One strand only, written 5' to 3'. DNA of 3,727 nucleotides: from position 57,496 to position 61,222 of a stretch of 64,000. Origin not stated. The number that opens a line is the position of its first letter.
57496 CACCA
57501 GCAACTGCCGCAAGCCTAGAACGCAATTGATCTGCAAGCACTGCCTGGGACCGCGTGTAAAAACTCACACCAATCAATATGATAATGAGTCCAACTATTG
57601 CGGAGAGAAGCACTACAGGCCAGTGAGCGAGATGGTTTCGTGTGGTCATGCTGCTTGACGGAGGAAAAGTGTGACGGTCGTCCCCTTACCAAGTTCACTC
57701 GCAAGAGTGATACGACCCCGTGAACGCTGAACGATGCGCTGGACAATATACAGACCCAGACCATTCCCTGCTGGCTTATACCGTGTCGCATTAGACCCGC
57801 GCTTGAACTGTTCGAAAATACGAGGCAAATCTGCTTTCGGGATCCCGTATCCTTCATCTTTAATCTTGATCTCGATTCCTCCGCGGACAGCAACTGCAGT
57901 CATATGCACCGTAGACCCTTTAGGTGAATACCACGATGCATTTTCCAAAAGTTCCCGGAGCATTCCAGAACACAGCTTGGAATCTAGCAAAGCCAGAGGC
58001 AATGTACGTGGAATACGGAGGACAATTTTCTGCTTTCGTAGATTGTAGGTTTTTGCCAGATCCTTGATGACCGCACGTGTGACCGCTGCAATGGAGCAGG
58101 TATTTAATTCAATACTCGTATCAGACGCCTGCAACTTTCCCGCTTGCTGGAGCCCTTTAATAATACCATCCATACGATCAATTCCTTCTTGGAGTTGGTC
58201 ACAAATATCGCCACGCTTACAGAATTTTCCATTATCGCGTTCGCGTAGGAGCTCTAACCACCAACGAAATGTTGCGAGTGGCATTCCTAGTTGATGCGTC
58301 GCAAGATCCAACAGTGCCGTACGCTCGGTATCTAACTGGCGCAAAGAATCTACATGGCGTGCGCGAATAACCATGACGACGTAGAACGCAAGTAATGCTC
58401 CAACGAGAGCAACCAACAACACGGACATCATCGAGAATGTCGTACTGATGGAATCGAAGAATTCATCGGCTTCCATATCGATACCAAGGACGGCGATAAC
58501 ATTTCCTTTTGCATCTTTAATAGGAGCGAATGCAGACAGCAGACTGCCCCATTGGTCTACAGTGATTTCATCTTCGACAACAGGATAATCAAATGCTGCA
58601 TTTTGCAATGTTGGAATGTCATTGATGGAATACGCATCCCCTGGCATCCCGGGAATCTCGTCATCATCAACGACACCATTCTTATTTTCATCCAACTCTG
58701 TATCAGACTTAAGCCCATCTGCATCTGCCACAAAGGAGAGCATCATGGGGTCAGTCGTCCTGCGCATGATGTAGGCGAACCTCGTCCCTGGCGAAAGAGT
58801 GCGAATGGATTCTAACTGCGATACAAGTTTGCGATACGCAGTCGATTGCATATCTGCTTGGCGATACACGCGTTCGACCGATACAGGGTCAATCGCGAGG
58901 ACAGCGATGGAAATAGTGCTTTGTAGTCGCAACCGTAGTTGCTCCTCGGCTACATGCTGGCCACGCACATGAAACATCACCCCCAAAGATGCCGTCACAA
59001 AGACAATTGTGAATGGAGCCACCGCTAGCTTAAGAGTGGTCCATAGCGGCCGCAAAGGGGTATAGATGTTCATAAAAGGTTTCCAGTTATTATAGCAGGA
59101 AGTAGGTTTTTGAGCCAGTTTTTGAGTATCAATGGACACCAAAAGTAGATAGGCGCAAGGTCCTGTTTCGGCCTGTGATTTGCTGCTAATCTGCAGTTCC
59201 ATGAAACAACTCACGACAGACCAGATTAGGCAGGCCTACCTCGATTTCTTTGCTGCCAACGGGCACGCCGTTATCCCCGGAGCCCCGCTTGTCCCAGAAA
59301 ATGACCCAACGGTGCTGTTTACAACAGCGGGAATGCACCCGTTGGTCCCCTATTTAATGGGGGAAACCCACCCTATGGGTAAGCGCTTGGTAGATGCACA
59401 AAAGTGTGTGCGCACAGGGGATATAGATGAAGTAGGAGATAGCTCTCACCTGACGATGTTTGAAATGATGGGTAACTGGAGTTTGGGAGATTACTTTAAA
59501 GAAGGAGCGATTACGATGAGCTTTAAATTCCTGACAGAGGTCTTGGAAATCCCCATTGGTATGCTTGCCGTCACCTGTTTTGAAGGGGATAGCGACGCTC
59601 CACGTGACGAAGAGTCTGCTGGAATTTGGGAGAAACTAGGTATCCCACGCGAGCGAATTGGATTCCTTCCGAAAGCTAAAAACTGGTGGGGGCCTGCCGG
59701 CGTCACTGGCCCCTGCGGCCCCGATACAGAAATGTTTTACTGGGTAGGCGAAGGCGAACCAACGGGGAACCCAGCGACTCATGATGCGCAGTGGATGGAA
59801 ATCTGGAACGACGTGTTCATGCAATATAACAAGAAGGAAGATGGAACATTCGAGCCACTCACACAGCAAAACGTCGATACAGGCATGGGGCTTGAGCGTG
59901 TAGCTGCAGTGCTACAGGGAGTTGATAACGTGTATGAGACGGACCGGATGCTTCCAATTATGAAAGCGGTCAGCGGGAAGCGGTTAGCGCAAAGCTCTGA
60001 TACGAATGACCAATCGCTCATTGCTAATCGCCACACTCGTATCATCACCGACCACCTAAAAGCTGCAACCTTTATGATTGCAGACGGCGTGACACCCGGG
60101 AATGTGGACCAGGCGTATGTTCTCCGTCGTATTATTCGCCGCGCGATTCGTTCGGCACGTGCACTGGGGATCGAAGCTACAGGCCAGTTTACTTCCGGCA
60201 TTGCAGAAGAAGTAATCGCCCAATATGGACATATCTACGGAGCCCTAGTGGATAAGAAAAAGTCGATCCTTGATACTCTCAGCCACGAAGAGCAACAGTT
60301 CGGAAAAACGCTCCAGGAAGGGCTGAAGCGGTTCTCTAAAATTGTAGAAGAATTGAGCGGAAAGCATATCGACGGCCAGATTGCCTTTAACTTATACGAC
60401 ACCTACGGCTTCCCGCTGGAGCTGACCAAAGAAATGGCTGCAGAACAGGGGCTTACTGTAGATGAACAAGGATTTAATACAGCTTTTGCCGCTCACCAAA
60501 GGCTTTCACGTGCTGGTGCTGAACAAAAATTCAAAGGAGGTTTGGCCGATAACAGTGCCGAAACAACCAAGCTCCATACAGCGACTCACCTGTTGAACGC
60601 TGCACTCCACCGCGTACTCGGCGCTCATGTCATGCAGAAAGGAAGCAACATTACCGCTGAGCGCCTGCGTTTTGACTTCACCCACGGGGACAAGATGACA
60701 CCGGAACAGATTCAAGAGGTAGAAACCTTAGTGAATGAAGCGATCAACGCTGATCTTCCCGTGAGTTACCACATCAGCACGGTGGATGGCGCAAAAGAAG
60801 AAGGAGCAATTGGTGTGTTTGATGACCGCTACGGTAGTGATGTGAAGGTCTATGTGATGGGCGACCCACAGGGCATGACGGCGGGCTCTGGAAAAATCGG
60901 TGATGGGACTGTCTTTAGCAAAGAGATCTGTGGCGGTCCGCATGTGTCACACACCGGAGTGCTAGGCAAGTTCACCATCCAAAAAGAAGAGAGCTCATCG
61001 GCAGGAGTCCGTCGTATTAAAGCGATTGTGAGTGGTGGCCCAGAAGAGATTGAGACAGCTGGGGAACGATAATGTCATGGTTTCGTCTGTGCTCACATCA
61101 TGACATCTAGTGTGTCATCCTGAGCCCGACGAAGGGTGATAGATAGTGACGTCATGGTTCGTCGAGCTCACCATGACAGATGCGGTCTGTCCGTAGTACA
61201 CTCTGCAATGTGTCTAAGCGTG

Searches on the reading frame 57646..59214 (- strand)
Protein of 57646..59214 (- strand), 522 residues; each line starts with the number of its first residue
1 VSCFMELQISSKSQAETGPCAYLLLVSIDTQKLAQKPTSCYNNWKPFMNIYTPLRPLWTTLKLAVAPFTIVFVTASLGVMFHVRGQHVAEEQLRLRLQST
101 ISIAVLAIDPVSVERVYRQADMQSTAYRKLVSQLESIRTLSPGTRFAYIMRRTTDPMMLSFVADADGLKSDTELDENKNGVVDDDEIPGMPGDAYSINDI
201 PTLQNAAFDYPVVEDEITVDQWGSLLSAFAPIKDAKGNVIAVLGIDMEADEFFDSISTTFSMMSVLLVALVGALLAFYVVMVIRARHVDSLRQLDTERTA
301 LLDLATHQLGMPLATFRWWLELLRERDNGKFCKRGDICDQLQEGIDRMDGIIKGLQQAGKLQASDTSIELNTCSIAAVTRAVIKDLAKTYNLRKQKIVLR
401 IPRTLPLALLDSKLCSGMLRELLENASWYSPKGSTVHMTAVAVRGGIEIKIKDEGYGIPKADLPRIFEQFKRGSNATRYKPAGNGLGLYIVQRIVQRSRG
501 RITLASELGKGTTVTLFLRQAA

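Call 74: search_protein_families(library=pfam, proteins=[window:57646-59214:-], max_evalue=0.00001)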
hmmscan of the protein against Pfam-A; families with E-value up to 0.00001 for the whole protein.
window:57646-59214:- (522 aa): 1 family
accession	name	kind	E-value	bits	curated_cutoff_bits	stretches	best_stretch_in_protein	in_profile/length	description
PF02518.31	HATPase_c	-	1.4e-22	80.6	26.4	1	418-520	9-109/111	Histidine kinase-, DNA gyrase B-, and HSP90-like ATPase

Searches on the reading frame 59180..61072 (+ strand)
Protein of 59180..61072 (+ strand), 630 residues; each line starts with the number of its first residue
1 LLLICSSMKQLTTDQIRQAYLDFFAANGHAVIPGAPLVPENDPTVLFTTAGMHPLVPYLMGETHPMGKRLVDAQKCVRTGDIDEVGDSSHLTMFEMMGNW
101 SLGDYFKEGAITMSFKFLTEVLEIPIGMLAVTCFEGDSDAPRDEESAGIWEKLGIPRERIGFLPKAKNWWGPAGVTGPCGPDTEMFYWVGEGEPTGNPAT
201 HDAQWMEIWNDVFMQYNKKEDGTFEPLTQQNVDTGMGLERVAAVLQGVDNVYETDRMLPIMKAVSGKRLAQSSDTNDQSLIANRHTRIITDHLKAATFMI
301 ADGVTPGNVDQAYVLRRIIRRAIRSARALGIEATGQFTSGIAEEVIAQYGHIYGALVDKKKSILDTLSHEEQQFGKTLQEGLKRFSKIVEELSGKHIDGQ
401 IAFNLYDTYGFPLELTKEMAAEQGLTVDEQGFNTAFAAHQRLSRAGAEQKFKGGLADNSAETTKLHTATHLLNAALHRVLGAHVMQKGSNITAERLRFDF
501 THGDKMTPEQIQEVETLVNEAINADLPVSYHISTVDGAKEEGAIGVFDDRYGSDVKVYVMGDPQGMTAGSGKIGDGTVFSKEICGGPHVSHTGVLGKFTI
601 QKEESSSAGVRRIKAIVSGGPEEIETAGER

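Call 74: search_protein_families(library=pfam, proteins=[window:59180-61072:+], max_evalue=0.00001)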
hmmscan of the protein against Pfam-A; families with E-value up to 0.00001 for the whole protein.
window:59180-61072:+ (630 aa): 2 families
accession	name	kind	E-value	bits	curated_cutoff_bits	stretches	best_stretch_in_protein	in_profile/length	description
PF01411.24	tRNA-synt_2c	-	7.6e-137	457.6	30.3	1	15-469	1-452/552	tRNA synthetases class II (A)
PF07973.19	tRNA_SAD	-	3.6e-13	49.7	24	1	572-613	5-43/44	Threonyl and Alanyl tRNA synthetase second additional domain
